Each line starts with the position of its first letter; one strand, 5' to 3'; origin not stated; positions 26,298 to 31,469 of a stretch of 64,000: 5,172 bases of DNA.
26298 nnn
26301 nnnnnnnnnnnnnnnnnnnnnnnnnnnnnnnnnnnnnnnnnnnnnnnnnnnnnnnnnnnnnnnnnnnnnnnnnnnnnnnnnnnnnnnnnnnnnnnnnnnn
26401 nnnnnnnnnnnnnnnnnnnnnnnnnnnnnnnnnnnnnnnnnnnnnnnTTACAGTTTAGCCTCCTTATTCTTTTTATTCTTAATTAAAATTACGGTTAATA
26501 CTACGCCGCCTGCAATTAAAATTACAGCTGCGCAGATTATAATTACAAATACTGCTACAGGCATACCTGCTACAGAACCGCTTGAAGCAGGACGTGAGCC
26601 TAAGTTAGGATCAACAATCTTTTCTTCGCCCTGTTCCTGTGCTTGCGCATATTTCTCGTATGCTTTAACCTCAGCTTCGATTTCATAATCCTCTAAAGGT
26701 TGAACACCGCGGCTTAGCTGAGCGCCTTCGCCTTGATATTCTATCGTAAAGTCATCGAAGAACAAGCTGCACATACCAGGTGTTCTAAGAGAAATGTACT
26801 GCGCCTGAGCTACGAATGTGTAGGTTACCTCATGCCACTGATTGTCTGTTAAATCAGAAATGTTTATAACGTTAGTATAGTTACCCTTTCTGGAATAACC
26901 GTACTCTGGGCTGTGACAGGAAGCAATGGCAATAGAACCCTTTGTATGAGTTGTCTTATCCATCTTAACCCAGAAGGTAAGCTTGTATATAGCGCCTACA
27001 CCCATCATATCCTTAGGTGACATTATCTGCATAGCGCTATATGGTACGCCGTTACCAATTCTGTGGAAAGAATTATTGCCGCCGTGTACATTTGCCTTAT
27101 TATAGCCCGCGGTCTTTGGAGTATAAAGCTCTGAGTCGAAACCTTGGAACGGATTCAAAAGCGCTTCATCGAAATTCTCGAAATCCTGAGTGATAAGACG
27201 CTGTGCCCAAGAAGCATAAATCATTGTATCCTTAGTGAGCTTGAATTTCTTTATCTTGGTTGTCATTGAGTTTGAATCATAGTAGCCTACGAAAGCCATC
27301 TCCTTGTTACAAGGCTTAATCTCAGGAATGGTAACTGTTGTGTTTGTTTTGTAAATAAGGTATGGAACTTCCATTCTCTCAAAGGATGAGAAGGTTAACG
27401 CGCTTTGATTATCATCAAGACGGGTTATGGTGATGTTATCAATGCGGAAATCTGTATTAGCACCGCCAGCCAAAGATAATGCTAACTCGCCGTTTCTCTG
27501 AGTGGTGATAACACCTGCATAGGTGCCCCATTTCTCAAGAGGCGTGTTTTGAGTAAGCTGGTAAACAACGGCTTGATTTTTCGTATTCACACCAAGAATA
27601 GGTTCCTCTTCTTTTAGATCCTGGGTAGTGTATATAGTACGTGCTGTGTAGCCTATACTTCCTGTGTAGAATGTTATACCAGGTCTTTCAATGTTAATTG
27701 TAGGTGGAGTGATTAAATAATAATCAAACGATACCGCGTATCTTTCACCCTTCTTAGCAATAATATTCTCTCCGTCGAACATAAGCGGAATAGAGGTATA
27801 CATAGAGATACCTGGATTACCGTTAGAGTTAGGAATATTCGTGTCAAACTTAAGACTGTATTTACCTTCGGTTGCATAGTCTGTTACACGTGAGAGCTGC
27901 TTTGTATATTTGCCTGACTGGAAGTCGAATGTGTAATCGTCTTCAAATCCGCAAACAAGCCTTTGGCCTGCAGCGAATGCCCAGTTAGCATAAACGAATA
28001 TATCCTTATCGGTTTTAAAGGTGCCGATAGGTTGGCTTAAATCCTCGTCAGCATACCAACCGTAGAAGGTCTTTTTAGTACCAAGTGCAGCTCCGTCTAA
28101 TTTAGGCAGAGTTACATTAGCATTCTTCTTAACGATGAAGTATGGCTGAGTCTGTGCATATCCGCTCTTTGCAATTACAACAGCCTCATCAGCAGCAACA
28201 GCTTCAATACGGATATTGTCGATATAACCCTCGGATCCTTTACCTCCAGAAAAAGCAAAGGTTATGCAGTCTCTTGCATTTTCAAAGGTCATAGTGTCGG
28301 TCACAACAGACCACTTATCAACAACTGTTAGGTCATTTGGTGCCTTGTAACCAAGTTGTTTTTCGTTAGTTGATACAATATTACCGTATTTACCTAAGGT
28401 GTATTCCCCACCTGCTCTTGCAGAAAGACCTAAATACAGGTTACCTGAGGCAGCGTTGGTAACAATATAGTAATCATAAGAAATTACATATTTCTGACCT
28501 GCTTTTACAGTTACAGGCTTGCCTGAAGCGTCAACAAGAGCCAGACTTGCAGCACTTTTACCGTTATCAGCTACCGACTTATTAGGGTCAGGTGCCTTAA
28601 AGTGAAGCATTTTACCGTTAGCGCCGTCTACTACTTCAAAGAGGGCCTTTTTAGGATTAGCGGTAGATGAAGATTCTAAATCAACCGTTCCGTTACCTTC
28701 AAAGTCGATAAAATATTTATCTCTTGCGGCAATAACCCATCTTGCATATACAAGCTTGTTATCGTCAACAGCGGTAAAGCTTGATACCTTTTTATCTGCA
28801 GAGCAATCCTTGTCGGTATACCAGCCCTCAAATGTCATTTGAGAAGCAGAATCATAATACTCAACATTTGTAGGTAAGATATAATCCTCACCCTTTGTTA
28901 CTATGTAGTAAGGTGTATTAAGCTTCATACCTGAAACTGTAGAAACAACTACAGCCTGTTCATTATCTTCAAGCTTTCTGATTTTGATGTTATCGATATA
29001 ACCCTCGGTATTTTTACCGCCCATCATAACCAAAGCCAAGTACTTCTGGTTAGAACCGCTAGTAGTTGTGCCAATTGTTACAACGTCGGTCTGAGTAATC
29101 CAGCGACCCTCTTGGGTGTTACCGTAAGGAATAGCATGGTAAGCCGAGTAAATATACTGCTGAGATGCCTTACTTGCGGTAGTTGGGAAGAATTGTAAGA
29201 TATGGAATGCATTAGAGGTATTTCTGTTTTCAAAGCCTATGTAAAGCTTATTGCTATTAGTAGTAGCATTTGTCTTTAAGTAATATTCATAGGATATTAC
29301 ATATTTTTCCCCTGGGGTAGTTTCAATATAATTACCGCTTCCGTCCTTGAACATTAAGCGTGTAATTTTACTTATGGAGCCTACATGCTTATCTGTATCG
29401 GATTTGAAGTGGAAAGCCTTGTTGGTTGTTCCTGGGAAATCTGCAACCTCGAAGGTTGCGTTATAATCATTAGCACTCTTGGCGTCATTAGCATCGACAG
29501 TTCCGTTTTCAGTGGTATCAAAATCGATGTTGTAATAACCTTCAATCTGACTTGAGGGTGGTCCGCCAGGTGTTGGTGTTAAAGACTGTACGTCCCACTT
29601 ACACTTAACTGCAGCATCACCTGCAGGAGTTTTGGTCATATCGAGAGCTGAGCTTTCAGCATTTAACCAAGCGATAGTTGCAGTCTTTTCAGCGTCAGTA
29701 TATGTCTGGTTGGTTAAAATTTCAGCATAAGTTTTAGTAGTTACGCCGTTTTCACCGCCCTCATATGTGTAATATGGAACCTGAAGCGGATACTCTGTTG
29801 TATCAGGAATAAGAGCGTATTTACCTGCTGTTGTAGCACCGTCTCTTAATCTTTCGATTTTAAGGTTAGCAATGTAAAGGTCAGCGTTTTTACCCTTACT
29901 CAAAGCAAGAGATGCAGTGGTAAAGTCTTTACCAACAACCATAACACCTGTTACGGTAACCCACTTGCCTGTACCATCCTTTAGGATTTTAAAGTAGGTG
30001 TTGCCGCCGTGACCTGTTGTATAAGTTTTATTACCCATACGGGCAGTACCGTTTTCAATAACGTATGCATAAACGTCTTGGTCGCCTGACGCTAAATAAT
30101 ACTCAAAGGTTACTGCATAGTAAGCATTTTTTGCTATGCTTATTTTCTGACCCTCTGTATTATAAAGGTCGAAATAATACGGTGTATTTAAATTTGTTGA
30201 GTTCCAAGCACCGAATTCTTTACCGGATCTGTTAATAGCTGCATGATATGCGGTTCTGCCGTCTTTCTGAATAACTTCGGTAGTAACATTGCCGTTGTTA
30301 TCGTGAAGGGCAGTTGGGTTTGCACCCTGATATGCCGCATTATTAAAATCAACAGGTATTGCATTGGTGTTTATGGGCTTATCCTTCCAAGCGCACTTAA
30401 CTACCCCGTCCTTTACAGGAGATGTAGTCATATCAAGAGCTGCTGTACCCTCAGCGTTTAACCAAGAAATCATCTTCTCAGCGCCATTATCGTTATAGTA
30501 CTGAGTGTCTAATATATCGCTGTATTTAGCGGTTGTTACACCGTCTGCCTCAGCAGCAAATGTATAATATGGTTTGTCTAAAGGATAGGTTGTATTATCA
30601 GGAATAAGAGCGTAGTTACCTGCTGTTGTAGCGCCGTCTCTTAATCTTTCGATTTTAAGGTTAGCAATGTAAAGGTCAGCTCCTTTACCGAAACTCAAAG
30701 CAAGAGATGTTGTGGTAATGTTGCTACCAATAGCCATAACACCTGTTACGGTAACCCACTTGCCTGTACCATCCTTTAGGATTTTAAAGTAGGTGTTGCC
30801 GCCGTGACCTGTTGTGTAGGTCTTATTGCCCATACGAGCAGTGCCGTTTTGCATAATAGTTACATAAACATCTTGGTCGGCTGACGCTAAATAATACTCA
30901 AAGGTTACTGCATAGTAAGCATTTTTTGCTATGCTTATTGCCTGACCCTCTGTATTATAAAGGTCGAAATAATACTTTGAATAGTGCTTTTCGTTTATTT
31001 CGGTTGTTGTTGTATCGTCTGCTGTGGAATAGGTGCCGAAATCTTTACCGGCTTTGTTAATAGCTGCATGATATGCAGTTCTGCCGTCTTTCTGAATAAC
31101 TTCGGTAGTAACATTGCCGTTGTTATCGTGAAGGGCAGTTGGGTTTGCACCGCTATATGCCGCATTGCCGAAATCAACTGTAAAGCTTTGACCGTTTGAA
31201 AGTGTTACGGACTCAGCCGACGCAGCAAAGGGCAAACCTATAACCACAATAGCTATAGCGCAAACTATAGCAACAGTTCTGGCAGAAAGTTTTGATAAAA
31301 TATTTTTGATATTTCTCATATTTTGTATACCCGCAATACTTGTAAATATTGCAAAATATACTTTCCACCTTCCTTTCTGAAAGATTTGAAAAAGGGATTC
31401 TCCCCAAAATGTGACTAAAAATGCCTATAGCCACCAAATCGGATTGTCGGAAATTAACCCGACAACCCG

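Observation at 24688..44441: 20-kb single-strand glycan capture/import locus with two ATPase-less ABC importers and several unassignable surface proteins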

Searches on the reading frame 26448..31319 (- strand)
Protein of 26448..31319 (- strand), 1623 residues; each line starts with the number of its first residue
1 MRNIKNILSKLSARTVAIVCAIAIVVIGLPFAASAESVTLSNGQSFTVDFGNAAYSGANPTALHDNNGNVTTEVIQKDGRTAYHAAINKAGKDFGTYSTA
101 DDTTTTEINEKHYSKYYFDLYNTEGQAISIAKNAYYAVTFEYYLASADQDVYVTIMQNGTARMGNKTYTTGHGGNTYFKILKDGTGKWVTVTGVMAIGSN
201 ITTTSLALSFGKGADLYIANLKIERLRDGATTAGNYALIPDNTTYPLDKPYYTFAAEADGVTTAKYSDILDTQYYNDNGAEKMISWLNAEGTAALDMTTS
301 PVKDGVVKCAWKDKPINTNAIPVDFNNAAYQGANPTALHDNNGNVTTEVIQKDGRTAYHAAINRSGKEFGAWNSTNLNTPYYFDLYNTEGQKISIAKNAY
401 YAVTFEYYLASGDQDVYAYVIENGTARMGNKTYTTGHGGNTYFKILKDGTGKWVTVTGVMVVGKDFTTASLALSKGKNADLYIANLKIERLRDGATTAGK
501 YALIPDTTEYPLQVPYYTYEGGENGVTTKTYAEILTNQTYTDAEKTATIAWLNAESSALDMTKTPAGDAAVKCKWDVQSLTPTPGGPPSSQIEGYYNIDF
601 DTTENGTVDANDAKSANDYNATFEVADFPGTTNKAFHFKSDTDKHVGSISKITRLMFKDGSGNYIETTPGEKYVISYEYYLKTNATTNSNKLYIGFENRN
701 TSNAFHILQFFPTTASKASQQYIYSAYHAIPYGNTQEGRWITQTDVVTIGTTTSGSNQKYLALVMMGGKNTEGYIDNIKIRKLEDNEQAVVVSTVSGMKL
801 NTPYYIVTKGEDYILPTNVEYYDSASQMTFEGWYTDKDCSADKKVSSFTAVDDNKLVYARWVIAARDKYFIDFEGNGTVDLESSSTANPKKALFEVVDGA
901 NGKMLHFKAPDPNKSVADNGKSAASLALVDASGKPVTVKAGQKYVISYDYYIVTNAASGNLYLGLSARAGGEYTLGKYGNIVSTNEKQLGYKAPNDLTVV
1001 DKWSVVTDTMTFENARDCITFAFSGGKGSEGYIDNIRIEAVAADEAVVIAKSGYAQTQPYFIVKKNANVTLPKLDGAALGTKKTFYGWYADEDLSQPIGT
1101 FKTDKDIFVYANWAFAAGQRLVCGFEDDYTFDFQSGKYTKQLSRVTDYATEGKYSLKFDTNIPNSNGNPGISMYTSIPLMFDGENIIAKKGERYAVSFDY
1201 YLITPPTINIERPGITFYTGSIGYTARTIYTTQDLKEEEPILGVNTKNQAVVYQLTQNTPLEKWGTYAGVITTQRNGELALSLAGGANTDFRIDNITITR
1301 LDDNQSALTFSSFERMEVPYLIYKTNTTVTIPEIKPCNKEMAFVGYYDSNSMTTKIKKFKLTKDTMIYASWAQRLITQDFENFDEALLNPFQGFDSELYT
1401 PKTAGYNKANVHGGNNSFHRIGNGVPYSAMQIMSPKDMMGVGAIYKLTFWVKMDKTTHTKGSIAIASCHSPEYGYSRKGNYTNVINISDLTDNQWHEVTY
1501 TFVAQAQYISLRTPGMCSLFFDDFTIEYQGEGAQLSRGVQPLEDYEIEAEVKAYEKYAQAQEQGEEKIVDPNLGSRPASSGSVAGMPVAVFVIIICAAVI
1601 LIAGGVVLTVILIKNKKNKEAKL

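Call 5: search_protein_families(library=pfam, proteins=[window:26448-31319:-], max_evalue=0.1)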
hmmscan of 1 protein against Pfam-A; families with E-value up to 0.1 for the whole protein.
window:26448-31319:- (1623 aa): 1 family
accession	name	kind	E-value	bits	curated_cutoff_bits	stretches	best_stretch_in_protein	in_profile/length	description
PF09479.16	Flg_new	-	9.2e-06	26.1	27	1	807-859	16-64/65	Listeria-Bacteroides repeat domain (List_Bact_rpt)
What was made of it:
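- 26448..31319 (-): 1623-aa surface protein: signal peptide, five homologous units of about 265 aa (beta-sandwich plus Flg_new-like repeat), a sixth CBM_4_9-like module and a C-terminal transmembrane anchor (1590-1608). Flg_new 26 bits (call 5).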

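Call 11: search_protein_families(library=ncbifam, proteins=[window:26448-31319:-], max_evalue=0.01)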
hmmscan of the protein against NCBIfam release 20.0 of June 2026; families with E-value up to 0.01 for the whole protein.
window:26448-31319:- (1623 aa): 1 family
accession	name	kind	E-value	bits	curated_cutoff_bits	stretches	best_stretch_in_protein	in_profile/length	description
TIGR02543.1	List_Bact_rpt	repeat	0.0035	17.7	20.95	0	829-861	7-40/44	TIGR02543 family repeat protein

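Call 61: search_solved_structures(query=window:26448-31319:-, max_evalue=5)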
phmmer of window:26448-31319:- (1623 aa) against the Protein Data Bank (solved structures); distinct sequences matched with E-value up to 5: 1.
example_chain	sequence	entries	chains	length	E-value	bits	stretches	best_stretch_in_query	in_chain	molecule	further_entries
6foc_G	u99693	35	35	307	0.94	10.1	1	984-1036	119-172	ATP synthase gamma chain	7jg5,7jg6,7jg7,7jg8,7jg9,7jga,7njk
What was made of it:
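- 26448..31319 (-): The fold itself was not tested: there was no PDB sequence hit and no structure job was spent on it (call 61).
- Tried and rejected: A PDB sequence search found nothing (call 61).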

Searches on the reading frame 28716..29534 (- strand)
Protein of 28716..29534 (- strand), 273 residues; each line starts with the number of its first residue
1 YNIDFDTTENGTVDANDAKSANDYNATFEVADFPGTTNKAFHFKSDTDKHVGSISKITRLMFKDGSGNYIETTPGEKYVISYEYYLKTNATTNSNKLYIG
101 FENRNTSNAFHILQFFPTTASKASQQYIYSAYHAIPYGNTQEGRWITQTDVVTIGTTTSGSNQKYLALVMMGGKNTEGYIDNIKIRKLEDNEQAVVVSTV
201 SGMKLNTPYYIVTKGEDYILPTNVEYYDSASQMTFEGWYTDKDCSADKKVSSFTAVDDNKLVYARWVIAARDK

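Call 67: find_homologous_proteins(query=window:28716-29534:-, max_evalue=0.001)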
Query window:28716-29534:-: 281 candidates shared short words with the query, none scored E <= 0.001.
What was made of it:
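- Tried and rejected: A homologue search with unit 3 found nothing (call 67).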
